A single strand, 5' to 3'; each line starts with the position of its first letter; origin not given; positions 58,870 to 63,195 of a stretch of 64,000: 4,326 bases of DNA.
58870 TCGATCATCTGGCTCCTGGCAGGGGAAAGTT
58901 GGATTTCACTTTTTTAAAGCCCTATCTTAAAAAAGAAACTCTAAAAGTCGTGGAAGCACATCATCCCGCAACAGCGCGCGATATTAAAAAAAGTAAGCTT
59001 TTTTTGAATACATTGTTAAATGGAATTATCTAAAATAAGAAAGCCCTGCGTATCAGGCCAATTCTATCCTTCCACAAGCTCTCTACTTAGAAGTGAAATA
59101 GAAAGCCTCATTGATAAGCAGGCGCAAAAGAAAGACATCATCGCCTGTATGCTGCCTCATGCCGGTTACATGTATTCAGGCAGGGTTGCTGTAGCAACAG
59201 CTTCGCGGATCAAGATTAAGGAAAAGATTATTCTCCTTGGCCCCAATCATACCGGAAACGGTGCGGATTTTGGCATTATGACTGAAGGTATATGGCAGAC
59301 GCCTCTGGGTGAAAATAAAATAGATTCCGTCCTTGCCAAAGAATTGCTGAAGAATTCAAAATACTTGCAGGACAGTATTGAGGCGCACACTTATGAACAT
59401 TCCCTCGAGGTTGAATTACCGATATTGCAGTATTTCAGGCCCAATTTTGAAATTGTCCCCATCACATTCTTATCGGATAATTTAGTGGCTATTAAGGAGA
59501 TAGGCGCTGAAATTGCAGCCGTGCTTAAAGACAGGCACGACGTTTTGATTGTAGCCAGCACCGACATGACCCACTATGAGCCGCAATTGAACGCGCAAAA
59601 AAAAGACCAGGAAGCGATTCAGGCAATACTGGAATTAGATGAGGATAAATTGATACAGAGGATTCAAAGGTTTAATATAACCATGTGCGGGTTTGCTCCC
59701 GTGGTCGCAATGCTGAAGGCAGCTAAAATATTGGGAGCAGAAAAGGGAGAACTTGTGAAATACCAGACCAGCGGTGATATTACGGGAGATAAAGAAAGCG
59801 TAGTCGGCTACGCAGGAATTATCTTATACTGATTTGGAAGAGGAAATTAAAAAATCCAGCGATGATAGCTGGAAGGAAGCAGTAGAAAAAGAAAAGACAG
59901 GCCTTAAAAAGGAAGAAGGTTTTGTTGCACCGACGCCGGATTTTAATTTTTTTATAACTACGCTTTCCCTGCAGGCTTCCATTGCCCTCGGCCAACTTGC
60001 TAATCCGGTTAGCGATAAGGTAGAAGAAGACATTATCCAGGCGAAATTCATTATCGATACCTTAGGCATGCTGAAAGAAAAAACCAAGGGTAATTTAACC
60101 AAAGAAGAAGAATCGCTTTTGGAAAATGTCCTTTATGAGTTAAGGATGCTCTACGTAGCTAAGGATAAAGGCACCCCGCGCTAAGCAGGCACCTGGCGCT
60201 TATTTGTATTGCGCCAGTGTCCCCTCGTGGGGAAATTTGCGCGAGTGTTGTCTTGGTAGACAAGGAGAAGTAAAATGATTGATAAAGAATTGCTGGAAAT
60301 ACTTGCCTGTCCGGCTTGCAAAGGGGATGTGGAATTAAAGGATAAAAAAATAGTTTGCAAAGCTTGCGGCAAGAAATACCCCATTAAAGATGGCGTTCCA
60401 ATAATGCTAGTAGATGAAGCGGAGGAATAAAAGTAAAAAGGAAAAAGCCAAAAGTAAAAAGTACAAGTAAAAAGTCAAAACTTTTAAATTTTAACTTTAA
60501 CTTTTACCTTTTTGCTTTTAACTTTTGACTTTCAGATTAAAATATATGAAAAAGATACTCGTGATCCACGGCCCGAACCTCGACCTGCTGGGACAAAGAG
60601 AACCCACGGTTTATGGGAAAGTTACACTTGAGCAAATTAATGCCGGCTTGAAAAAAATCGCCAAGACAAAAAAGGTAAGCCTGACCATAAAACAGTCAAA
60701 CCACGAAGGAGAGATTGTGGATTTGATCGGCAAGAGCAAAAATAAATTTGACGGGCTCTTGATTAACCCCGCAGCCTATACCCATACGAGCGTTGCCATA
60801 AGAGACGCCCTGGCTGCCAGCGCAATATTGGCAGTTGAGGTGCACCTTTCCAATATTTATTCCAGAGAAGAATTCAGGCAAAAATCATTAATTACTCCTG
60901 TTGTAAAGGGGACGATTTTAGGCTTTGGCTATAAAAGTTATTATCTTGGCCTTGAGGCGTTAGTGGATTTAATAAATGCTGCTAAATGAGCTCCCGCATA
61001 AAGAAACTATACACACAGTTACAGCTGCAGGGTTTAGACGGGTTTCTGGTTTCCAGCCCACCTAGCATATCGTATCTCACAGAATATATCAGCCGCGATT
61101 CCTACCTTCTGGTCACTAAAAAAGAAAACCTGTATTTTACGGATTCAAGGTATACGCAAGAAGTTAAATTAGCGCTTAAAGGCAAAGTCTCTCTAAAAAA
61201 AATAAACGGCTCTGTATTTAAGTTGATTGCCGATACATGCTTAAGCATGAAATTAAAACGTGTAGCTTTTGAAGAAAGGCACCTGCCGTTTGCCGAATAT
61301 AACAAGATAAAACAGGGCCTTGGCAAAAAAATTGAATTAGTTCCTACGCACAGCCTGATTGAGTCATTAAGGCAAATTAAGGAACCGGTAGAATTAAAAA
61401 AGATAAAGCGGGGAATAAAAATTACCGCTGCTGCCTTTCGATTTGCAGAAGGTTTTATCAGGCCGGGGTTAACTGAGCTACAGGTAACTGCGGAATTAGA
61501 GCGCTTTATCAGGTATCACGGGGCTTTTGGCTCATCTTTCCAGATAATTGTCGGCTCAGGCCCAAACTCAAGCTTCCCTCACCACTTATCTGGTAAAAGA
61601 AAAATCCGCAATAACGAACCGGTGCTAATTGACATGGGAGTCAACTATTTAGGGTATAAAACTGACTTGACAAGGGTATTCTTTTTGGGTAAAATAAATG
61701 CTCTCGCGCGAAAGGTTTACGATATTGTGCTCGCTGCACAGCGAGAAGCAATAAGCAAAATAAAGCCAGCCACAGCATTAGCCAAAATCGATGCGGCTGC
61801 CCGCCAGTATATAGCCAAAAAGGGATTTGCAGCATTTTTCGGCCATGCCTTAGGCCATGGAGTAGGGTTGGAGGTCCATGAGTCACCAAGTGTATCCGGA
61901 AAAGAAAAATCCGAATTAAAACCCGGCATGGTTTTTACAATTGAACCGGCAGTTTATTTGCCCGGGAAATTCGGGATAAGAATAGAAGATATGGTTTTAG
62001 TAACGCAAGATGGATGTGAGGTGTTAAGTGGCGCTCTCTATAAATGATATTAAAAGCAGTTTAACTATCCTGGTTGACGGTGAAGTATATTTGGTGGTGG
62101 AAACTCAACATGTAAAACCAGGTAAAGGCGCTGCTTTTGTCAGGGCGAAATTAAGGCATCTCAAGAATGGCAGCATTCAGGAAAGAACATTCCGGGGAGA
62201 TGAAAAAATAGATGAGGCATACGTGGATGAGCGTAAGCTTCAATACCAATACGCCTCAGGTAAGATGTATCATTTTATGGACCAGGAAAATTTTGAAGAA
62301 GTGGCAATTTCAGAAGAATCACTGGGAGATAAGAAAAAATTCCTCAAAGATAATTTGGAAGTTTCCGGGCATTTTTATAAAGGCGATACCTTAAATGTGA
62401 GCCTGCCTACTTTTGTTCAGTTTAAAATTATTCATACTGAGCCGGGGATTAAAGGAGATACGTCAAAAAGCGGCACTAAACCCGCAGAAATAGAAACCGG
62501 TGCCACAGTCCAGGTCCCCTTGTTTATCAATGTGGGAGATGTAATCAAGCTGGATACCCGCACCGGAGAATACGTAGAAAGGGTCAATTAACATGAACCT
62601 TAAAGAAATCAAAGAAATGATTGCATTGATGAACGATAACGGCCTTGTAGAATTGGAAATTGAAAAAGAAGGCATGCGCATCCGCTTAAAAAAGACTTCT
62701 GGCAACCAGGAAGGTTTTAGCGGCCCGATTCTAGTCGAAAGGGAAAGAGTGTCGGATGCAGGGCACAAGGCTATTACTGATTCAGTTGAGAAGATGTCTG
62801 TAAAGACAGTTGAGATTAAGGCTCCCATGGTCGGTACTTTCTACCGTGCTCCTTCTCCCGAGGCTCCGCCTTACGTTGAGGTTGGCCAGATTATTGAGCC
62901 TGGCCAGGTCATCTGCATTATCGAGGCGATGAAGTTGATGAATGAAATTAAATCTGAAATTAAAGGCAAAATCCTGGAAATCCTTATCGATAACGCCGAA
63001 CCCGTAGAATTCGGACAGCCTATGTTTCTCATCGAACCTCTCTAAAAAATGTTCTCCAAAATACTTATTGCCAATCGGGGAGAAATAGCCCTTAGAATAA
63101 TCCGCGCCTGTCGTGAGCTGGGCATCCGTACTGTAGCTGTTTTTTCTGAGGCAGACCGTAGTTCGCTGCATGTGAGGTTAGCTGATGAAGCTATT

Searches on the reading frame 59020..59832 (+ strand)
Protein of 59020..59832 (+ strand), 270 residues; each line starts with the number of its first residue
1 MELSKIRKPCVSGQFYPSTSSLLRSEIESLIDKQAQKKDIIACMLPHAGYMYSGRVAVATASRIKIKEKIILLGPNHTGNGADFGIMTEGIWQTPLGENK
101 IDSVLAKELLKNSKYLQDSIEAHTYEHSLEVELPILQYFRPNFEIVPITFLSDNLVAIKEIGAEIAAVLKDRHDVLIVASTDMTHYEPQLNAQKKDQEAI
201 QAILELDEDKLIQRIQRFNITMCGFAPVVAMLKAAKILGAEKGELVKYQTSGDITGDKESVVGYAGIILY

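Call 36: search_protein_families(library=pfam, proteins=[window:59020-59832:+], max_evalue=0.001)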
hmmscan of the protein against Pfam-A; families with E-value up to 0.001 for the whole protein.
window:59020-59832:+ (270 aa): 1 family
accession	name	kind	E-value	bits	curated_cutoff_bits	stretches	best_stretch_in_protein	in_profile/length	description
PF01875.22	Memo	-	3.8e-75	253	27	1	9-267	2-268/269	Memo-like protein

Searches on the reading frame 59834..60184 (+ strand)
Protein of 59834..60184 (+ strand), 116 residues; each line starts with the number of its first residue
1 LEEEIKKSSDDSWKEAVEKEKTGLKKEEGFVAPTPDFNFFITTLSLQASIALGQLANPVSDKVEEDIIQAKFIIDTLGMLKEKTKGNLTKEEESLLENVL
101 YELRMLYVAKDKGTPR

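Call 36: search_protein_families(library=pfam, proteins=[window:59834-60184:+], max_evalue=0.001)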
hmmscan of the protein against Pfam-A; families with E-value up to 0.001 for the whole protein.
window:59834-60184:+ (116 aa): 1 family
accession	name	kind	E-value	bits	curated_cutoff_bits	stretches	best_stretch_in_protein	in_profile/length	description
PF08899.16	DUF1844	-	1.4e-25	89.7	27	1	35-108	2-75/76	Domain of unknown function (DUF1844)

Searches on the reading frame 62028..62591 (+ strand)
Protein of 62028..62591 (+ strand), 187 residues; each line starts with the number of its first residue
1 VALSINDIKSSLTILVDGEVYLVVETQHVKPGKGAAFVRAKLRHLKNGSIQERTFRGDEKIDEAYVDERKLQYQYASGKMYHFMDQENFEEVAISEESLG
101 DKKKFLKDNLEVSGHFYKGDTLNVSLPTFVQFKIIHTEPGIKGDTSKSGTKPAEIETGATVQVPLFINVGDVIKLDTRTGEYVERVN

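Call 36: search_protein_families(library=pfam, proteins=[window:62028-62591:+], max_evalue=0.001)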
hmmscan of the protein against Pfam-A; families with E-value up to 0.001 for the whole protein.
window:62028-62591:+ (187 aa): 3 families
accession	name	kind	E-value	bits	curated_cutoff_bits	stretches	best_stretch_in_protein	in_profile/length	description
PF09285.17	Elong-fact-P_C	-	6.8e-27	93.4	25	1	130-185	1-56/56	Elongation factor P, C-terminal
PF08207.18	EFP_N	-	1.6e-24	86.1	23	1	4-61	1-58/58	Elongation factor P (EF-P) KOW-like domain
PF01132.26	EFP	-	2e-19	69.8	27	1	69-121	1-53/54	Elongation factor P (EF-P) OB domain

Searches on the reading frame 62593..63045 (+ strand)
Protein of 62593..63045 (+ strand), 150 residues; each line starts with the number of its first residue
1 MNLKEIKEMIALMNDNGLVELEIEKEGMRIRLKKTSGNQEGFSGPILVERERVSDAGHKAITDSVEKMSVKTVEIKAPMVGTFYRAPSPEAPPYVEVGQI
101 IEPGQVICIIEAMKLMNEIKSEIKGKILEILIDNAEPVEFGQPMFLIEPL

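Call 36: search_protein_families(library=pfam, proteins=[window:62593-63045:+], max_evalue=0.001)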
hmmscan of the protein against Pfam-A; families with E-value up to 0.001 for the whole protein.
window:62593-63045:+ (150 aa): 1 family
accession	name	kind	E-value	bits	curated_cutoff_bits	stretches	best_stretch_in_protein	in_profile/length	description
PF00364.28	Biotin_lipoyl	-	3.8e-21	75.1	22.1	1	74-147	2-73/73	Biotin-requiring enzyme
